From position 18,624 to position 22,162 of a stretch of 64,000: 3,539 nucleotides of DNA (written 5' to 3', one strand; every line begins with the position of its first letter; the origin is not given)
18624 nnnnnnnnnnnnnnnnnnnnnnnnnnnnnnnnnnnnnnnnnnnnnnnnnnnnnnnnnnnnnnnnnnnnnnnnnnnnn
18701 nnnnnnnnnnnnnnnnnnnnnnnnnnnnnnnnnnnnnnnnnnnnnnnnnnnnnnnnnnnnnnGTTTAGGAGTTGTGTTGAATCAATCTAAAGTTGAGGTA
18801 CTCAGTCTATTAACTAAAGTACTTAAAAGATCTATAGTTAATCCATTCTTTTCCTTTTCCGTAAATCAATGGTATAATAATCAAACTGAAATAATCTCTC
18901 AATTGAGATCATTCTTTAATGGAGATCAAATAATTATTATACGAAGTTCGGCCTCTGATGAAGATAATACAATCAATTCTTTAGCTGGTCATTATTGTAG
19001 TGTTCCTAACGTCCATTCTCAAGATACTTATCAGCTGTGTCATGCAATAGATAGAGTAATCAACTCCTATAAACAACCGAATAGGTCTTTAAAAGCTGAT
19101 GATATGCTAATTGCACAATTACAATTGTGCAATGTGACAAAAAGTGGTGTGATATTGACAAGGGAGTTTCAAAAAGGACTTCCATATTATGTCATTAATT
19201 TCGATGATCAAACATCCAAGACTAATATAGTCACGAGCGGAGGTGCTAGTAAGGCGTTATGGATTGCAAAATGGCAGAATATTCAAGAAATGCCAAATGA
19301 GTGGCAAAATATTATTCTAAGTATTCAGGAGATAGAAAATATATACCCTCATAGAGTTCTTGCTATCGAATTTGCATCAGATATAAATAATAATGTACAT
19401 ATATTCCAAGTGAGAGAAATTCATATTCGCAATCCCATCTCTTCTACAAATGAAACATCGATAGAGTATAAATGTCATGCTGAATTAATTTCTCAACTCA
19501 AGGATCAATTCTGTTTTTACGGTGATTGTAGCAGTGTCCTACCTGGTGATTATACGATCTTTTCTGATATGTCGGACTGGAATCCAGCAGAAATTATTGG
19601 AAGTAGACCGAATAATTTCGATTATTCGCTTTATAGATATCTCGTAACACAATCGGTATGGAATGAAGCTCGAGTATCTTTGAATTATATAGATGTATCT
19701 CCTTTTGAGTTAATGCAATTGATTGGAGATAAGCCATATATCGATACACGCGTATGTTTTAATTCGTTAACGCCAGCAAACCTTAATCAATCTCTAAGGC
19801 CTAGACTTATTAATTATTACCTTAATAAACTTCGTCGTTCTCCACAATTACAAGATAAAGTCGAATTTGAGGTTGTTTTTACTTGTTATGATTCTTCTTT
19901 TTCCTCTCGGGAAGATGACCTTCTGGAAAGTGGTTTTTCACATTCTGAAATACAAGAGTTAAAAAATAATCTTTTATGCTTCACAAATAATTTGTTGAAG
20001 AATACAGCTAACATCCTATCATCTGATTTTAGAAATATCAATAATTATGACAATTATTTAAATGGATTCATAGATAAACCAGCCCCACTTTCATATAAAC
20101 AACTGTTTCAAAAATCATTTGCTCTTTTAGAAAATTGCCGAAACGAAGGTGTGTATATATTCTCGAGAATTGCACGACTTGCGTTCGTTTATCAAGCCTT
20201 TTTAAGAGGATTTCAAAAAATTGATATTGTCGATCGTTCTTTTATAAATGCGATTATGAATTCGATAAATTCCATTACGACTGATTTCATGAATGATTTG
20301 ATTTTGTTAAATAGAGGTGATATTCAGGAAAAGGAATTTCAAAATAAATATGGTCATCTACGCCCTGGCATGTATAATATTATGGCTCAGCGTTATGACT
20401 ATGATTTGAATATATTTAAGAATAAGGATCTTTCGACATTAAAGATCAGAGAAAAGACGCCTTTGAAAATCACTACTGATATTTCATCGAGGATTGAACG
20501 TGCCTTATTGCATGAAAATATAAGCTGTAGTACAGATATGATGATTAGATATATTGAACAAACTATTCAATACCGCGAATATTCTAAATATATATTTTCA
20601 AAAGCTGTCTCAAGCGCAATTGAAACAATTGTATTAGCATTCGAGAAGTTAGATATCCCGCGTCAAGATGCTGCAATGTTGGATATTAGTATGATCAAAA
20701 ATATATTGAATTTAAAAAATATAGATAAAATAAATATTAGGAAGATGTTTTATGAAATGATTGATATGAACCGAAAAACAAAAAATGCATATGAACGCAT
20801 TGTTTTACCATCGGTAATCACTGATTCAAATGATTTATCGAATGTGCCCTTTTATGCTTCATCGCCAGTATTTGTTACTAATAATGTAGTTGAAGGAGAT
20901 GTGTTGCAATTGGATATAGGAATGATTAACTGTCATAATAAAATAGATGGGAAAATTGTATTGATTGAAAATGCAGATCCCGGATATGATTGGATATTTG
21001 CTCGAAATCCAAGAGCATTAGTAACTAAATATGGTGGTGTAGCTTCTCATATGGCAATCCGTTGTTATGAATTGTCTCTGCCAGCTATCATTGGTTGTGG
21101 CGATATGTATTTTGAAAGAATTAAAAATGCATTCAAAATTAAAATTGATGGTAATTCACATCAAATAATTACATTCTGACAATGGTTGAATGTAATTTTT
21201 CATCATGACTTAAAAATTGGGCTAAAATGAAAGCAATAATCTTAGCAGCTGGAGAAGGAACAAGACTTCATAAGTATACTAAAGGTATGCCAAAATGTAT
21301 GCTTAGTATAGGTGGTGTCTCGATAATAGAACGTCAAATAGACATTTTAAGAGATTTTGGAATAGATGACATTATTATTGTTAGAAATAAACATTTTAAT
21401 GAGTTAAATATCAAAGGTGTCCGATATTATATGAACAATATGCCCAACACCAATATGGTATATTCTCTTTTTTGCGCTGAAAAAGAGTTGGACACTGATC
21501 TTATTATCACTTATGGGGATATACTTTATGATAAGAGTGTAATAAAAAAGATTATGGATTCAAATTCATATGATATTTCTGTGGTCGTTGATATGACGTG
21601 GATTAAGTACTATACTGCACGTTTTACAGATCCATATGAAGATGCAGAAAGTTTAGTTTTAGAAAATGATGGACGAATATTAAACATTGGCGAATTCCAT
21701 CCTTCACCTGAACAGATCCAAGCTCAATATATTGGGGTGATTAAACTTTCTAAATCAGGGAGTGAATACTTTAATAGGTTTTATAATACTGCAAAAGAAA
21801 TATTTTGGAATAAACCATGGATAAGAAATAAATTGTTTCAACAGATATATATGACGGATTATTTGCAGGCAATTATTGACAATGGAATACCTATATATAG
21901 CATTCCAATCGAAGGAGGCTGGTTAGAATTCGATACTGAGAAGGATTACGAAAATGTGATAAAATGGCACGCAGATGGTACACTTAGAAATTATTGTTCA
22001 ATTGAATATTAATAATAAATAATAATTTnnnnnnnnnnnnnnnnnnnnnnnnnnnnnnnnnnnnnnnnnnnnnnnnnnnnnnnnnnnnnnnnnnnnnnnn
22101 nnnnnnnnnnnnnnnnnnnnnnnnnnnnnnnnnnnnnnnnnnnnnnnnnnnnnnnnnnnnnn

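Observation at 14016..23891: Candidate undescribed conflict system: GT4-STAND-FGE fusion with a full set of nucleotide and phospho-transfer enzymes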

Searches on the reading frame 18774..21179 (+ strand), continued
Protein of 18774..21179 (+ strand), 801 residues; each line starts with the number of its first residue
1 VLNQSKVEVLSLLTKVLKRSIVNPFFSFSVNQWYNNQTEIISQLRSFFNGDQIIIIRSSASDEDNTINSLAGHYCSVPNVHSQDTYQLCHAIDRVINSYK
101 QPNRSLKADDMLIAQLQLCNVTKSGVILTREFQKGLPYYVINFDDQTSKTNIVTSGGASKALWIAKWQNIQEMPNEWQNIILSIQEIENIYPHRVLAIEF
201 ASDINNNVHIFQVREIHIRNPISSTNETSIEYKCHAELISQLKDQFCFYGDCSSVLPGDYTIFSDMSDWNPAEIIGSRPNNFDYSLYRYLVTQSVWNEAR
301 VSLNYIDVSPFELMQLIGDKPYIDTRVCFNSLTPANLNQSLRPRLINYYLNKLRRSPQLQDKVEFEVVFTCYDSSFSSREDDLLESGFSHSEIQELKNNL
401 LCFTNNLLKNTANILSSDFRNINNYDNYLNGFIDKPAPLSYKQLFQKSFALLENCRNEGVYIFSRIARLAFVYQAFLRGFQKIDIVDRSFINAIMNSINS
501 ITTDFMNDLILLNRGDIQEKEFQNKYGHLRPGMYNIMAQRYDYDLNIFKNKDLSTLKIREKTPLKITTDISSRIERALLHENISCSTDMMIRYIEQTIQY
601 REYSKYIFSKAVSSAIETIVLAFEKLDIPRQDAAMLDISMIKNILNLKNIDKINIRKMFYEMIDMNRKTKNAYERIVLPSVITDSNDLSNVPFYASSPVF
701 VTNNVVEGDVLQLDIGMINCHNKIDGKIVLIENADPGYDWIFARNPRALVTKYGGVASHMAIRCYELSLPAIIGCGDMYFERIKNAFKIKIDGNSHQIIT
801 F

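Call 105: find_encoding_contigs(protein=P0110, flank=10000, max_places=1)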
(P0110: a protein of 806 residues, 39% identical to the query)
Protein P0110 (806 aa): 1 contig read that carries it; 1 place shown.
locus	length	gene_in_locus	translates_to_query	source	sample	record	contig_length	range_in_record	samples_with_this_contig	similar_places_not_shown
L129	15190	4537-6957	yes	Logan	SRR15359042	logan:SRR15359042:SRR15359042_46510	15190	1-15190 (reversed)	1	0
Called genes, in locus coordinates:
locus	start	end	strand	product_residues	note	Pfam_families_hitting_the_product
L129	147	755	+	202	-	PF00300:His_Phos_1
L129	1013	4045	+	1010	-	PF13289:SIR2_2, PF20703:nSTAND1, PF25201:nSTAND6 (weak), PF03781:FGE-sulfatase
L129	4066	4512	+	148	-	PF00293:NUDIX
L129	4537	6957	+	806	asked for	PF01326:PPDK_N (weak), PF00391:PEP-utilizers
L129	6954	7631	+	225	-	PF07722:Peptidase_C26, PF00117:GATase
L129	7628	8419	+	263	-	PF00483:NTP_transferase (weak), PF12804:NTP_transf_3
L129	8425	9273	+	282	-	-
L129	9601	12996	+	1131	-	PF00656:Peptidase_C14, PF24096:DUF7379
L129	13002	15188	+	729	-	?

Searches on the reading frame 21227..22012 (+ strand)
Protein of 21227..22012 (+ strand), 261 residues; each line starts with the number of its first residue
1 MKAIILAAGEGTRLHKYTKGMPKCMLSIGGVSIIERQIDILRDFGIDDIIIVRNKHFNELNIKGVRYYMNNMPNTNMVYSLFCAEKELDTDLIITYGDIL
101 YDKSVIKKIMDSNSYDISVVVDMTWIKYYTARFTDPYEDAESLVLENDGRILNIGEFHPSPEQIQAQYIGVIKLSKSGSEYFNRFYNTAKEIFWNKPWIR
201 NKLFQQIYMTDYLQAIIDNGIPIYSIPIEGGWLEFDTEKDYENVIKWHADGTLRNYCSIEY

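Call 3: search_protein_families(library=pfam, proteins=[window:21227-22012:+], max_evalue=0.01)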
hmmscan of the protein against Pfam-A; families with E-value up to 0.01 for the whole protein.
window:21227-22012:+ (261 aa): 3 families
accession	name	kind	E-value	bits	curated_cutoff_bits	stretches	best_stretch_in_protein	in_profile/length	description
PF12804.13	NTP_transf_3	-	2.7e-15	57.4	27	1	3-120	1-121/160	MobA-like NTP transferase domain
PF00483.29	NTP_transferase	-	1.8e-08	34.7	21.2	1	2-59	1-60/245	Nucleotidyl transferase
PF01128.25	IspD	-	0.0002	21.6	27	1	2-55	2-53/221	2-C-methyl-D-erythritol 4-phosphate cytidylyltransferase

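Call 4: search_protein_families(library=padloc, proteins=[window:21227-22012:+], max_evalue=0.01)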
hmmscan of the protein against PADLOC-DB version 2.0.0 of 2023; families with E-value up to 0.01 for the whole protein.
window:21227-22012:+ (261 aa): 0 families

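Call 5: search_protein_families(library=ncbifam, proteins=[window:21227-22012:+], max_evalue=0.01)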
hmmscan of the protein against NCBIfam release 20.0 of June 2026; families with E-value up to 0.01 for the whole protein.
window:21227-22012:+ (261 aa): 36 families (the best 25 are shown)
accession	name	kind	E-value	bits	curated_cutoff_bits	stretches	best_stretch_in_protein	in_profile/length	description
NF041135.1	IPPtranDIPPsyn_Thcocales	equivalog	2.5e-18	66.3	580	1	1-155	1-146/419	bifunctional L-myo-inositol-1-phosphate cytidylyltransferase/CDP-L-myo-inositol myo-inositolphosphotransferase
TIGR03992.1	Arch_glmU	subfamily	4.1e-18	65.4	292.1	1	1-120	1-128/393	bifunctional sugar-1-phosphate nucleotidylyltransferase/acetyltransferase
NF041173.1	Sug_nt_acttase_Thmprot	equivalog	9e-15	54.5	600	1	1-137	1-143/405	bifunctional sugar-1-phosphate nucleotidylyltransferase/acetyltransferase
NF041313.1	UDPGP_AglF_Halo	equivalog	2.1e-13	50.2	400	1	1-107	1-114/234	UTP--glucose-1-phosphate uridylyltransferase AglF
NF045761.1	NAMPUrTaseMurU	equivalog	3.4e-11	43.4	250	1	1-52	1-52/226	N-acetylmuramate alpha-1-phosphate uridylyltransferase MurU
NF045665.1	NTPtran_DVU1551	equivalog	6.2e-09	35.3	315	1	1-91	1-90/359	DVU_1551 family NTP transferase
TIGR01208.1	rmlA_long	equivalog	9e-09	34.7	320.25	1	2-61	1-60/353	glucose-1-phosphate thymidylyltransferase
TIGR02623.1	G1P_cyt_trans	equivalog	2.9e-08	33.5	300.25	1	1-54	1-54/255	glucose-1-phosphate cytidylyltransferase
TIGR01099.1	galU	equivalog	1.4e-07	31.3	326.8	1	1-56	2-57/261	UTP--glucose-1-phosphate uridylyltransferase GalU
TIGR01173.1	glmU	equivalog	6.2e-07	28.6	366.85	1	1-120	1-125/452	bifunctional UDP-N-acetylglucosamine diphosphorylase/glucosamine-1-phosphate N-acetyltransferase GlmU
NF010933.0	PRK14353.1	equivalog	1.9e-06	26.8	505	1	2-121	7-132/453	bifunctional UDP-N-acetylglucosamine diphosphorylase/glucosamine-1-phosphate N-acetyltransferase GlmU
NF052502.1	man1P_GTase_Rv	exception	2.1e-06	26.8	440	1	2-52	2-52/352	mannose-1-phosphate guanylyltransferase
NF038362.1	Sden_1164_fam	equivalog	2.7e-06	27.1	300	1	3-115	4-131/266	Sden_1164 family protein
NF049965.1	GlMnHpPGnyltfHddC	equivalog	4.3e-06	26.5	300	1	1-90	1-84/221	D-glycero-D-manno-heptose 1-phosphate guanosyltransferase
NF010937.0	PRK14357.1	equivalog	1.2e-05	24.4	658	1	1-114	1-115/448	bifunctional UDP-N-acetylglucosamine diphosphorylase/glucosamine-1-phosphate N-acetyltransferase GlmU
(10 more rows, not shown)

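Call 30: search_solved_structures(query=window:21227-22012:+, max_evalue=0.001, show_alignments=1)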
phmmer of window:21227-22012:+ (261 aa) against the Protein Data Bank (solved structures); distinct sequences matched with E-value up to 0.001: 12.
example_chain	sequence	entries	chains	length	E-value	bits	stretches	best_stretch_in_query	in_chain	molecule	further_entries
1jyk_A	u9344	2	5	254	1.1e-13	54.4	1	1-163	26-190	CTP:phosphocholine Cytidylyltransferase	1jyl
2xme_A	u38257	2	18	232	3.3e-09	39.7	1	1-111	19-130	CTP-INOSITOL-1-PHOSPHATE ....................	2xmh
4mnd_A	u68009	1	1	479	1.6e-08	37.5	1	1-111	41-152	CTP L-myo-inositol-1-phosphate cytidylyltransferase/CDP-L-myo-inositol myo-inositolphospho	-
6pd1_A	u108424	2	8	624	4.2e-08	36.1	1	2-110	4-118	Nucleotidyl transferase/aminotransferase, class V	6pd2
2ggo_A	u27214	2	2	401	7.2e-08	35.3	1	1-103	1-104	401aa long hypothetical glucose-1-phosphate thymidylyltransferase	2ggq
8x7s_B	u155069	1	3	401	3.6e-07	33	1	1-55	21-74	UTP--glucose-1-phosphate uridylyltransferase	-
5z09_A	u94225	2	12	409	7.1e-07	32.1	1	1-102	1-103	Dual sugar-1-phosphate nucleotidylyltransferase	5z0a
4jd0_A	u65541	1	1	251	8.5e-07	31.8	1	2-156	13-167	Nucleotidyl transferase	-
8hhd_A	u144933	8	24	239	1.3e-06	31.2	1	1-51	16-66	Nucleotidyl transferase | N-acetylmuramate alpha-1-phosphate uridylyltransferase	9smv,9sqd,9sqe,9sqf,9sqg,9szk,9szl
8yre_D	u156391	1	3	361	0.00012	24.8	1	1-54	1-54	Mannose-1-phosphate guanylyltransferase 1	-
7x8j_A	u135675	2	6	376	0.00013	24.7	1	1-54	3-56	Mannose-1-phosphate guanylyltransferase 1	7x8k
1mc3_A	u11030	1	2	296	0.00026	23.7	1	1-54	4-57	GLUCOSE-1-PHOSPHATE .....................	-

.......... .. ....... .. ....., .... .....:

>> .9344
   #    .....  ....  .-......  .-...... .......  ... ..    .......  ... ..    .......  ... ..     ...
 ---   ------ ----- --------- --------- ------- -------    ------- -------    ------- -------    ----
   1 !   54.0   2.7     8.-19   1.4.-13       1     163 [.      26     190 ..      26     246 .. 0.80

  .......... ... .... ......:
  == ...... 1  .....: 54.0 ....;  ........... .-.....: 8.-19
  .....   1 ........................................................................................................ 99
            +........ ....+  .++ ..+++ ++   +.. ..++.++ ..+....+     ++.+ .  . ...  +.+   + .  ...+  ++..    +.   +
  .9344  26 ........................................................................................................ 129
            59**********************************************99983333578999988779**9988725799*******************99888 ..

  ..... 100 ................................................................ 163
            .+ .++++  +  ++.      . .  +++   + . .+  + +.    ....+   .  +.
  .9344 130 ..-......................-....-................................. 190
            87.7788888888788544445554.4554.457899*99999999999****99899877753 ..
